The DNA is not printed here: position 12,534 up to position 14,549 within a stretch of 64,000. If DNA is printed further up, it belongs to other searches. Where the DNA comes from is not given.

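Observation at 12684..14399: Exported TPR-like protein carrying a complete DnaJ-type zinc-finger (4 x CxxCxGxG)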

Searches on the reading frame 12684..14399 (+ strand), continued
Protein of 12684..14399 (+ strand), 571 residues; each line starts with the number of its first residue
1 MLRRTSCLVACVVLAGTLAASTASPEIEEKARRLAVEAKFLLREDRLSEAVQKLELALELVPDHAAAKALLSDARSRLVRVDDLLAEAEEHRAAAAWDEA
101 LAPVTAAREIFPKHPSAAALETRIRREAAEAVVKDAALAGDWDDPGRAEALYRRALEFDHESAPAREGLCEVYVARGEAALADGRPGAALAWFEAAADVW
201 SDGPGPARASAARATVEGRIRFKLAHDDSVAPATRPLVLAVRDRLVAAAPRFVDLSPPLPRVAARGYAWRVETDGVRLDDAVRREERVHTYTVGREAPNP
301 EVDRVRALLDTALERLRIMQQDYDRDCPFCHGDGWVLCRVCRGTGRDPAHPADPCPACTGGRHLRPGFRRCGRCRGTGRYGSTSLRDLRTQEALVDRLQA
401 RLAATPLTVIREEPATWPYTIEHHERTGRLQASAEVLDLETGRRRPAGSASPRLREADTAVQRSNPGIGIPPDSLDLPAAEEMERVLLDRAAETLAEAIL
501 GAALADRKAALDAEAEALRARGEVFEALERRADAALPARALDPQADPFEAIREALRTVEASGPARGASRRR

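Call 43: find_encoding_contigs(protein=P0021, flank=8000, max_places=1)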
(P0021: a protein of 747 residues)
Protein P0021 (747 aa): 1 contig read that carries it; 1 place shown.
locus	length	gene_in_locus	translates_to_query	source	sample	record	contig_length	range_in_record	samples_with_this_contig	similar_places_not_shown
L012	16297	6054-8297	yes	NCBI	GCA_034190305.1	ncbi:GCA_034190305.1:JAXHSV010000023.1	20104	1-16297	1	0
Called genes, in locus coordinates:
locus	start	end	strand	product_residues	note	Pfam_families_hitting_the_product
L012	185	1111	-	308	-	-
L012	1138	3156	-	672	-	PF07728:AAA_5 (faint), PF00004:AAA, PF17862:AAA_lid_3, PF01434:Peptidase_M41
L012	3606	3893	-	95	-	-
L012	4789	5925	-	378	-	PF02684:LpxB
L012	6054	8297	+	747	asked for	PF00515:TPR_1 (faint), PF07719:TPR_2 (faint), PF13424:TPR_12 (faint), PF13428:TPR_14 (faint), PF24575:TPR_Slam (faint), PF13174:TPR_6 (faint), PF13181:TPR_8 (faint), PF13414:TPR_11 (weak), +2 more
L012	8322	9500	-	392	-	PF00155:Aminotran_1_2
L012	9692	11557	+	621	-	PF13200:DUF4015 (faint), PF02638:GHL10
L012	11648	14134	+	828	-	PF11369:DUF3160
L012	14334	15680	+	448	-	-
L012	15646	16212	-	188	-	-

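Call 59: list_cluster_members(proteins=[P0005, P0007, P0011, P0013, P0016, P0020, P0025, P0037, P0045, P0091])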
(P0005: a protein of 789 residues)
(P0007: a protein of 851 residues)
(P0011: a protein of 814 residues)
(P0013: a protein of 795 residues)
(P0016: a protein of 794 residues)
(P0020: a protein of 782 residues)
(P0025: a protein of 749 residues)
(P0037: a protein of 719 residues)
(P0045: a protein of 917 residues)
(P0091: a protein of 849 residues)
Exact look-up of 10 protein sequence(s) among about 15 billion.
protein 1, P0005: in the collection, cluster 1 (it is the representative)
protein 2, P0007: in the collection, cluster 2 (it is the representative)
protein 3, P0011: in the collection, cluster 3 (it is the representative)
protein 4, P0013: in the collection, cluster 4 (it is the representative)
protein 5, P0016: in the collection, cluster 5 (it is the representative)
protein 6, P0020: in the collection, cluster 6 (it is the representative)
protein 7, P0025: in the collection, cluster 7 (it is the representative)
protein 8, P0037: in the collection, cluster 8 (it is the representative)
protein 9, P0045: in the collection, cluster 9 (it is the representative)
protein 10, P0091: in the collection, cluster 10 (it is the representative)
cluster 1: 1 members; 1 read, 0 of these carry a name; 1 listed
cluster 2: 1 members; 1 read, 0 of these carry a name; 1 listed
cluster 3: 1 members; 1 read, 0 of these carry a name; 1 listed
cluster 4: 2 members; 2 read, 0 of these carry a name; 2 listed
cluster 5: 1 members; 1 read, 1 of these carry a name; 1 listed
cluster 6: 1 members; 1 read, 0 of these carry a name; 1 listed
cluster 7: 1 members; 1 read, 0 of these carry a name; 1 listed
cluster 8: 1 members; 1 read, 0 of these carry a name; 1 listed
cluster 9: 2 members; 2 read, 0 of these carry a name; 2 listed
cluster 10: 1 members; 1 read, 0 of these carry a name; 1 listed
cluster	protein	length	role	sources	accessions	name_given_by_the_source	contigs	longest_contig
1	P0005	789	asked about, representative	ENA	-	-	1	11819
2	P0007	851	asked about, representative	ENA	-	-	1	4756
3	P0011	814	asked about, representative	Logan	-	-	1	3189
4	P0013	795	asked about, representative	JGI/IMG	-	-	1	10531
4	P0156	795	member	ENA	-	-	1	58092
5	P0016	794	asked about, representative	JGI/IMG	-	tetratricopeptide (TPR) repeat protein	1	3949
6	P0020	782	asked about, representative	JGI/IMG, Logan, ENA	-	-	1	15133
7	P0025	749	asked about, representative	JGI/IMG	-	-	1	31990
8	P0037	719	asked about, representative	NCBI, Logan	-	-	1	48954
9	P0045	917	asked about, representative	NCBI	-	-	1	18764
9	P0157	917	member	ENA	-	-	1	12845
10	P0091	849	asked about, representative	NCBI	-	-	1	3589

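Call 69: search_protein_families(library=ncbifam, proteins=[P0003, P0004, P0005, P0011, P0013, P0012, P0034, P0062], max_evalue=0.001)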
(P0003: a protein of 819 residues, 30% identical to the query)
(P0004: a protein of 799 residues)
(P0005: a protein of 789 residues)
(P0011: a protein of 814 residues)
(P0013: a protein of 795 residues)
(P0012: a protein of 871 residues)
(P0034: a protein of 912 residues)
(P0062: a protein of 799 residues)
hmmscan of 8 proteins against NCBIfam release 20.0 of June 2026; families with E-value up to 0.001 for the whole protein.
P0003 (819 aa): 5 families
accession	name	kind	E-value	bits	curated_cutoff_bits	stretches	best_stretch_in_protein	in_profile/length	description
NF040658.1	Myxo_OME_TraC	equivalog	5.1e-21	75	500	3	71-164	36-129/602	outer membrane exchange accessory lipoprotein TraC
NF033762.1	social_mot_Tgl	equivalog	3.1e-05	23.4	225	0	116-184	30-98/252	social motility TPR repeat lipoprotein Tgl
TIGR02917.1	PEP_TPR_lipo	equivalog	9.6e-05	20.4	312.2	0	313-397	119-200/899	XrtA/PEP-CTERM system TPR-repeat protein PrsT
NF040959.1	MamA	equivalog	0.00031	20.2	200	0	74-205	42-173/204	magnetosome protein MamA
NF058604.1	RtpA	equivalog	0.00052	20.1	65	1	566-590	11-35/50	anti-TRAP protein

P0004 (799 aa): 3 families
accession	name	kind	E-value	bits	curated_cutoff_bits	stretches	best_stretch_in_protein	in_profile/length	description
NF040658.1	Myxo_OME_TraC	equivalog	4.4e-20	71.9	500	2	357-732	170-533/602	outer membrane exchange accessory lipoprotein TraC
TIGR02521.1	type_IV_pilW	equivalog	2.6e-07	30.4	154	1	113-186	26-98/234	type IV pilus biogenesis/stability protein PilW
NF033762.1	social_mot_Tgl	equivalog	3.1e-05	23.4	225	0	114-183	27-96/252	social motility TPR repeat lipoprotein Tgl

P0005 (789 aa): 4 families
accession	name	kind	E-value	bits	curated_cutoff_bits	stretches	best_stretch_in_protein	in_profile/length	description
NF040658.1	Myxo_OME_TraC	equivalog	2e-22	79.6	500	3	355-770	168-588/602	outer membrane exchange accessory lipoprotein TraC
NF033762.1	social_mot_Tgl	equivalog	2.3e-05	23.8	225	1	116-182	29-95/252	social motility TPR repeat lipoprotein Tgl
NF002725.1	PRK02603.1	equivalog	2.4e-05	24.4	143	0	317-390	69-142/173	photosystem I assembly protein Ycf3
TIGR02521.1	type_IV_pilW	equivalog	3.6e-05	23.4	154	0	113-184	26-96/234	type IV pilus biogenesis/stability protein PilW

P0011 (814 aa): 12 families
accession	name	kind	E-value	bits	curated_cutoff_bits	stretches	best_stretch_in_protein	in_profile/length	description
NF040658.1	Myxo_OME_TraC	equivalog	9.6e-19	67.5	500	3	228-415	38-227/602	outer membrane exchange accessory lipoprotein TraC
TIGR02521.1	type_IV_pilW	equivalog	3.3e-15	56.3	154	1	113-280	24-194/234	type IV pilus biogenesis/stability protein PilW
NF033762.1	social_mot_Tgl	equivalog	4.1e-15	55.8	225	1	116-186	27-97/252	social motility TPR repeat lipoprotein Tgl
NF040959.1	MamA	equivalog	1.3e-11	44.3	200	0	102-161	122-180/204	magnetosome protein MamA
TIGR02917.1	PEP_TPR_lipo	equivalog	1.1e-08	33.4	312.2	1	130-299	66-237/899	XrtA/PEP-CTERM system TPR-repeat protein PrsT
NF047507.1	TPR_BatC_Lepto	exception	3.1e-08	33.4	175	0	71-113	95-137/214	TPR repeat-containing protein BatC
NF047558.1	TPR_END_plus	domain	9.5e-07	28.7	32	1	124-153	3-32/56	TPR end-of-group domain-containing protein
NF047371.1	FlcA_CTERM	equivalog_domain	2.6e-06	26.2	300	1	71-197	121-230/646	periplasmic flagellar collar protein FlcA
NF002725.1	PRK02603.1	equivalog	4.5e-06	26.8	143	1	69-206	32-152/173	photosystem I assembly protein Ycf3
NF008391.2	PRK11189.1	equivalog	1.5e-05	24.7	250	0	10-107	7-100/297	lipoprotein NlpI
TIGR03302.1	OM_YfiO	subfamily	5.6e-05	22.7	81.4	0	267-315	26-75/239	outer membrane protein assembly factor BamD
NF042912.1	Amuc_1098_fam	equivalog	6.5e-05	21.1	750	1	65-162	34-133/805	Amuc_1098 family type IV pilus outer membrane protein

P0013 (795 aa): 3 families
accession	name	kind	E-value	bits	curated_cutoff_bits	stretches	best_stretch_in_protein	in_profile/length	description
NF040658.1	Myxo_OME_TraC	equivalog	5.3e-18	65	500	3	319-785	124-585/602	outer membrane exchange accessory lipoprotein TraC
NF058604.1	RtpA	equivalog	5.9e-06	26.3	65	0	557-579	11-33/50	anti-TRAP protein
NF047558.1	TPR_END_plus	domain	0.00059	19.7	32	0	35-62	11-42/56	TPR end-of-group domain-containing protein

P0012 (871 aa): 10 families
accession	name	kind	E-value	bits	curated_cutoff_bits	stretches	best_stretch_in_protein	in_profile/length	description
NF058604.1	RtpA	equivalog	2.4e-15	56.4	65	1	568-592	12-36/50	anti-TRAP protein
NF040658.1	Myxo_OME_TraC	equivalog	3.8e-09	35.8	500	2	7-112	18-124/602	outer membrane exchange accessory lipoprotein TraC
NF042912.1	Amuc_1098_fam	equivalog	8e-08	30.8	750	1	67-190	38-163/805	Amuc_1098 family type IV pilus outer membrane protein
TIGR02349.1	DnaJ_bact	equivalog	3.5e-06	26.6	377.2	0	565-641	143-212/354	molecular chaperone DnaJ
NF047371.1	FlcA_CTERM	equivalog_domain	4.7e-06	25.4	300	0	224-317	127-201/646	periplasmic flagellar collar protein FlcA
NF008035.0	PRK10767.1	subfamily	1.5e-05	24.2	338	0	517-564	157-204/374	molecular chaperone DnaJ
TIGR02521.1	type_IV_pilW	equivalog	1.6e-05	24.5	154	0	311-369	25-83/234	type IV pilus biogenesis/stability protein PilW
TIGR02917.1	PEP_TPR_lipo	equivalog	4.4e-05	21.5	312.2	1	311-365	119-173/899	XrtA/PEP-CTERM system TPR-repeat protein PrsT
NF002725.1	PRK02603.1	equivalog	0.00024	21.1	143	0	40-102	90-152/173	photosystem I assembly protein Ycf3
NF008520.0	PRK11447.1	equivalog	0.00029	18.8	858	1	29-365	310-651/1157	cellulose synthase complex outer membrane protein BcsC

P0034 (912 aa): 9 families
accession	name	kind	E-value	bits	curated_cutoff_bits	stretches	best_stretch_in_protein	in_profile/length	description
NF040658.1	Myxo_OME_TraC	equivalog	3.6e-19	68.9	500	1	81-279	40-223/602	outer membrane exchange accessory lipoprotein TraC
TIGR02521.1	type_IV_pilW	equivalog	3.5e-09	36.6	154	1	118-191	26-98/234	type IV pilus biogenesis/stability protein PilW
TIGR02917.1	PEP_TPR_lipo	equivalog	4.9e-09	34.6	312.2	0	126-279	25-177/899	XrtA/PEP-CTERM system TPR-repeat protein PrsT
NF033762.1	social_mot_Tgl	equivalog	6.2e-09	35.6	225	1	119-188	27-96/252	social motility TPR repeat lipoprotein Tgl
NF040959.1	MamA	equivalog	1.5e-06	27.8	200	0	119-159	135-175/204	magnetosome protein MamA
NF002725.1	PRK02603.1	equivalog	6.4e-05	23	143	0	123-210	72-153/173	photosystem I assembly protein Ycf3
TIGR02795.1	tol_pal_ybgF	equivalog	0.00023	21.8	90.1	0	74-130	38-95/119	tol-pal system protein YbgF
NF047558.1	TPR_END_plus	domain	0.00032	20.6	32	0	130-157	6-33/56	TPR end-of-group domain-containing protein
NF047507.1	TPR_BatC_Lepto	exception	0.00065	19.2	175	0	123-170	96-143/214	TPR repeat-containing protein BatC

P0062 (799 aa): 3 families
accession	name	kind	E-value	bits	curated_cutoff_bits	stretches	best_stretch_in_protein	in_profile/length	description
NF040658.1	Myxo_OME_TraC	equivalog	1.4e-08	33.9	500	1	629-795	424-586/602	outer membrane exchange accessory lipoprotein TraC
TIGR02349.1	DnaJ_bact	equivalog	4.8e-05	22.9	377.2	1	479-551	141-220/354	molecular chaperone DnaJ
TIGR02521.1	type_IV_pilW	equivalog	0.00075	19.1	154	0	98-151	28-81/234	type IV pilus biogenesis/stability protein PilW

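Call 71: search_protein_families(library=ncbifam, proteins=[P0084, P0113, P0117, P0123, P0127, P0130, P0147, P0149, P0104, P0089], max_evalue=0.00001)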
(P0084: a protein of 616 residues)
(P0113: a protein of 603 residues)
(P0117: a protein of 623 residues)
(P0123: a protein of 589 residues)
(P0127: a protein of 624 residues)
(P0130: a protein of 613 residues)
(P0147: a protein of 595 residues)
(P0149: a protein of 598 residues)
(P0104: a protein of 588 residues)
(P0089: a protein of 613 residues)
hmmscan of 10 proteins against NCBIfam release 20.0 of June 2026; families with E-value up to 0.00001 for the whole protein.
P0084 (616 aa): 0 families

P0113 (603 aa): 2 families
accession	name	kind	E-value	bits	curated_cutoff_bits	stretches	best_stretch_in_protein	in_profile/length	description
NF040658.1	Myxo_OME_TraC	equivalog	4.4e-13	48.8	500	1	72-162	37-127/602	outer membrane exchange accessory lipoprotein TraC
NF042912.1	Amuc_1098_fam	equivalog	9.5e-07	27.2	750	0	165-261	35-133/805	Amuc_1098 family type IV pilus outer membrane protein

P0117 (623 aa): 0 families

P0123 (589 aa): 1 family
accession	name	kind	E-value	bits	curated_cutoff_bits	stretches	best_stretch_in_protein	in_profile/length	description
NF042912.1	Amuc_1098_fam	equivalog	1.7e-08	33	750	1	60-181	25-148/805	Amuc_1098 family type IV pilus outer membrane protein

P0127 (624 aa): 2 families
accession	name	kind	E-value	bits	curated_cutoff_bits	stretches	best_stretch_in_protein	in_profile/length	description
NF040658.1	Myxo_OME_TraC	equivalog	2.7e-10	39.6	500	0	23-132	82-187/602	outer membrane exchange accessory lipoprotein TraC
TIGR02917.1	PEP_TPR_lipo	equivalog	4.4e-07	28.2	312.2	0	168-206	260-298/899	XrtA/PEP-CTERM system TPR-repeat protein PrsT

P0130 (613 aa): 1 family
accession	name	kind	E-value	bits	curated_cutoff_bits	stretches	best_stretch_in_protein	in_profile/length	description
NF040658.1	Myxo_OME_TraC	equivalog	3.6e-09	35.8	500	0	264-415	180-333/602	outer membrane exchange accessory lipoprotein TraC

P0147 (595 aa): 0 families

P0149 (598 aa): 2 families
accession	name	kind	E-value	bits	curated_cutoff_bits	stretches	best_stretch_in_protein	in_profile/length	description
TIGR02917.1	PEP_TPR_lipo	equivalog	5.1e-06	24.6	312.2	0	109-183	454-527/899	XrtA/PEP-CTERM system TPR-repeat protein PrsT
NF040658.1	Myxo_OME_TraC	equivalog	7.9e-06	24.8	500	0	76-209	37-164/602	outer membrane exchange accessory lipoprotein TraC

P0104 (588 aa): 3 families
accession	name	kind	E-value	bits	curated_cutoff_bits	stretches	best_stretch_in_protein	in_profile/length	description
NF040658.1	Myxo_OME_TraC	equivalog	1e-08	34.4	500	0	60-164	26-129/602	outer membrane exchange accessory lipoprotein TraC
NF047371.1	FlcA_CTERM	equivalog_domain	3.4e-07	29.1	300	0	216-356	304-449/646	periplasmic flagellar collar protein FlcA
TIGR02917.1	PEP_TPR_lipo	equivalog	1.2e-06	26.7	312.2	0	225-288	505-568/899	XrtA/PEP-CTERM system TPR-repeat protein PrsT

P0089 (613 aa): 2 families
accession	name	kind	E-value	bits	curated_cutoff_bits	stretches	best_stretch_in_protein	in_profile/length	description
NF040658.1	Myxo_OME_TraC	equivalog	2.4e-11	43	500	2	161-407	73-333/602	outer membrane exchange accessory lipoprotein TraC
TIGR02349.1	DnaJ_bact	equivalog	5.4e-06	26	377.2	1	403-442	139-178/354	molecular chaperone DnaJ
